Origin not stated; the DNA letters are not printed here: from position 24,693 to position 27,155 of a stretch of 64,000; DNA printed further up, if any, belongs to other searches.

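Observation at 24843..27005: Sodium:solute symporter fused to a GNAT acetyltransferase domain, downstream of an aminotransferase and 2-hydroxyacid dehydrogenase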

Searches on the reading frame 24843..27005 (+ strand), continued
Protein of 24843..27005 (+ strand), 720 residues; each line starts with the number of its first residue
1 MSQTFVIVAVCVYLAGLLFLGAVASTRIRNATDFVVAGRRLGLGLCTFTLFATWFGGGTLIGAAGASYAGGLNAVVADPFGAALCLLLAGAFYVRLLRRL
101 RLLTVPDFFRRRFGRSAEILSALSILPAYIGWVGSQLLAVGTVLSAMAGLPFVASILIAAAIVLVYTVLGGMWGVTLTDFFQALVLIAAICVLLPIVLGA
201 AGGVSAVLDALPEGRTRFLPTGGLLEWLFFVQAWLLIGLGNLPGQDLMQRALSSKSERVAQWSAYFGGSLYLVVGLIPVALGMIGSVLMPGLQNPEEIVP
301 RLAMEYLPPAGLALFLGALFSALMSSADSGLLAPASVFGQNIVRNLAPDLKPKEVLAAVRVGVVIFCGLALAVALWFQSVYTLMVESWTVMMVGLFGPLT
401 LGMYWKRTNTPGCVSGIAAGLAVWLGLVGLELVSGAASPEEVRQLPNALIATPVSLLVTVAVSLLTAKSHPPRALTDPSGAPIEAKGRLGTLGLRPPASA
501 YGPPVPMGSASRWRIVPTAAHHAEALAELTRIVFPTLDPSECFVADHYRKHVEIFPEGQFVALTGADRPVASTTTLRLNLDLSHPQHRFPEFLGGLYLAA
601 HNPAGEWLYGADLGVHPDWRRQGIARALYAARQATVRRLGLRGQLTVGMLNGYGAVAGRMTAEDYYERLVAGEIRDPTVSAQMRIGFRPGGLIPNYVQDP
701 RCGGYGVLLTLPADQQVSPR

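Call 47: find_encoding_contigs(protein=P0241, flank=3000, max_places=10)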
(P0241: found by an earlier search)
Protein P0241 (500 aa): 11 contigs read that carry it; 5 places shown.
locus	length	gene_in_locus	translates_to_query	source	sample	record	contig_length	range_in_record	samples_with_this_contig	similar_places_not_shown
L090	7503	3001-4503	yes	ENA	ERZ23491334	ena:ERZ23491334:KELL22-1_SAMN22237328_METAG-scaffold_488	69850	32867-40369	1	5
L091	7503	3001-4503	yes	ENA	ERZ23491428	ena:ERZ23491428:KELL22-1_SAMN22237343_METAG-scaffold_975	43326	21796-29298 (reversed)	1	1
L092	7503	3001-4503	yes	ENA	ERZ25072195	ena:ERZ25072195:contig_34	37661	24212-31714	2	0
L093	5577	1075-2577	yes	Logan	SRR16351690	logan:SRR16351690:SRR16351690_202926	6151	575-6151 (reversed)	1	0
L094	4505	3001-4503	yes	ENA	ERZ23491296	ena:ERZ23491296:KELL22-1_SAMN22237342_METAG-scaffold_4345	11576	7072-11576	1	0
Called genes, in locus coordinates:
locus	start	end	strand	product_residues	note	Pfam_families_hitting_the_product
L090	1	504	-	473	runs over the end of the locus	-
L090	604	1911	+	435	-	PF00155:Aminotran_1_2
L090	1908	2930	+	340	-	PF00389:2-Hacid_dh, PF02826:2-Hacid_dh_C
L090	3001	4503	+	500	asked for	PF00474:SSF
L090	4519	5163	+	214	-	PF00583:Acetyltransf_1 (weak), PF13508:Acetyltransf_7 (weak)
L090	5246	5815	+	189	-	-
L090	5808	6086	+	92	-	PF24038:DUF7347 (faint), PF13601:HTH_34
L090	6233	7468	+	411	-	PF25919:BSH_CusB (faint), PF00364:Biotin_lipoyl (faint), PF25917:BSH_RND, PF25973:BSH_CzcB, PF25984:BSH_YknX (faint), PF25954:Beta-barrel_RND_2, PF25967:RND-MFP_C (weak), PF25989:YknX_C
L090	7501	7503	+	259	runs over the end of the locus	PF00005:ABC_tran, PF13304:AAA_21 (faint)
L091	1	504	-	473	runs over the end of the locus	-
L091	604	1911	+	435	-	PF00155:Aminotran_1_2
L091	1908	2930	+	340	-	PF00389:2-Hacid_dh, PF02826:2-Hacid_dh_C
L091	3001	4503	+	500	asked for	PF00474:SSF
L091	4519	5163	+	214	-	PF00583:Acetyltransf_1 (weak), PF13508:Acetyltransf_7 (weak)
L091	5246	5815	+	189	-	-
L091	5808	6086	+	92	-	PF24038:DUF7347 (faint), PF13601:HTH_34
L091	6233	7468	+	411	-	PF25919:BSH_CusB (faint), PF25917:BSH_RND, PF25973:BSH_CzcB, PF25984:BSH_YknX (faint), PF25954:Beta-barrel_RND_2, PF25967:RND-MFP_C (weak), PF25989:YknX_C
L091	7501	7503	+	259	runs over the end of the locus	PF00005:ABC_tran, PF13304:AAA_21 (faint)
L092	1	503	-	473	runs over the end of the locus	-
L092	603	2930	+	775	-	PF00155:Aminotran_1_2, PF00389:2-Hacid_dh, PF02826:2-Hacid_dh_C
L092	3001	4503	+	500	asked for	PF00474:SSF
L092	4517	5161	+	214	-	PF00583:Acetyltransf_1 (weak), PF13508:Acetyltransf_7 (weak)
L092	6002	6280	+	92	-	PF24038:DUF7347 (faint), PF13601:HTH_34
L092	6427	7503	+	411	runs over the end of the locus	PF25919:BSH_CusB (faint), PF25917:BSH_RND, PF25973:BSH_CzcB, PF25984:BSH_YknX (faint), PF25954:Beta-barrel_RND_2, PF25967:RND-MFP_C (weak), PF25989:YknX_C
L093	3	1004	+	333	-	?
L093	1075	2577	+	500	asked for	PF00474:SSF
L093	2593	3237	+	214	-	PF00583:Acetyltransf_1 (weak), PF13508:Acetyltransf_7 (weak)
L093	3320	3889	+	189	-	-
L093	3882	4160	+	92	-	PF24038:DUF7347 (faint), PF13601:HTH_34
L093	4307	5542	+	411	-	PF25919:BSH_CusB (faint), PF25917:BSH_RND, PF25973:BSH_CzcB, PF25984:BSH_YknX (faint), PF25954:Beta-barrel_RND_2, PF25967:RND-MFP_C (weak), PF25989:YknX_C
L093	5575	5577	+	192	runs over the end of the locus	?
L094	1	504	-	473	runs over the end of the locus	-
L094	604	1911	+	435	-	PF00155:Aminotran_1_2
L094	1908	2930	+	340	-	PF00389:2-Hacid_dh, PF02826:2-Hacid_dh_C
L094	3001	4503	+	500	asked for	PF00474:SSF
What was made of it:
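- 26361..27005 (+): GNAT-fold part (residues 507-720). It is a stand-alone 211-217-aa gene in relatives that starts at this same ATG. Motif A is R620-x-x-G623-x-A625 in ORF numbering. A gene is called from the homologous ATG in L090, L091 and L093 (call 47).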
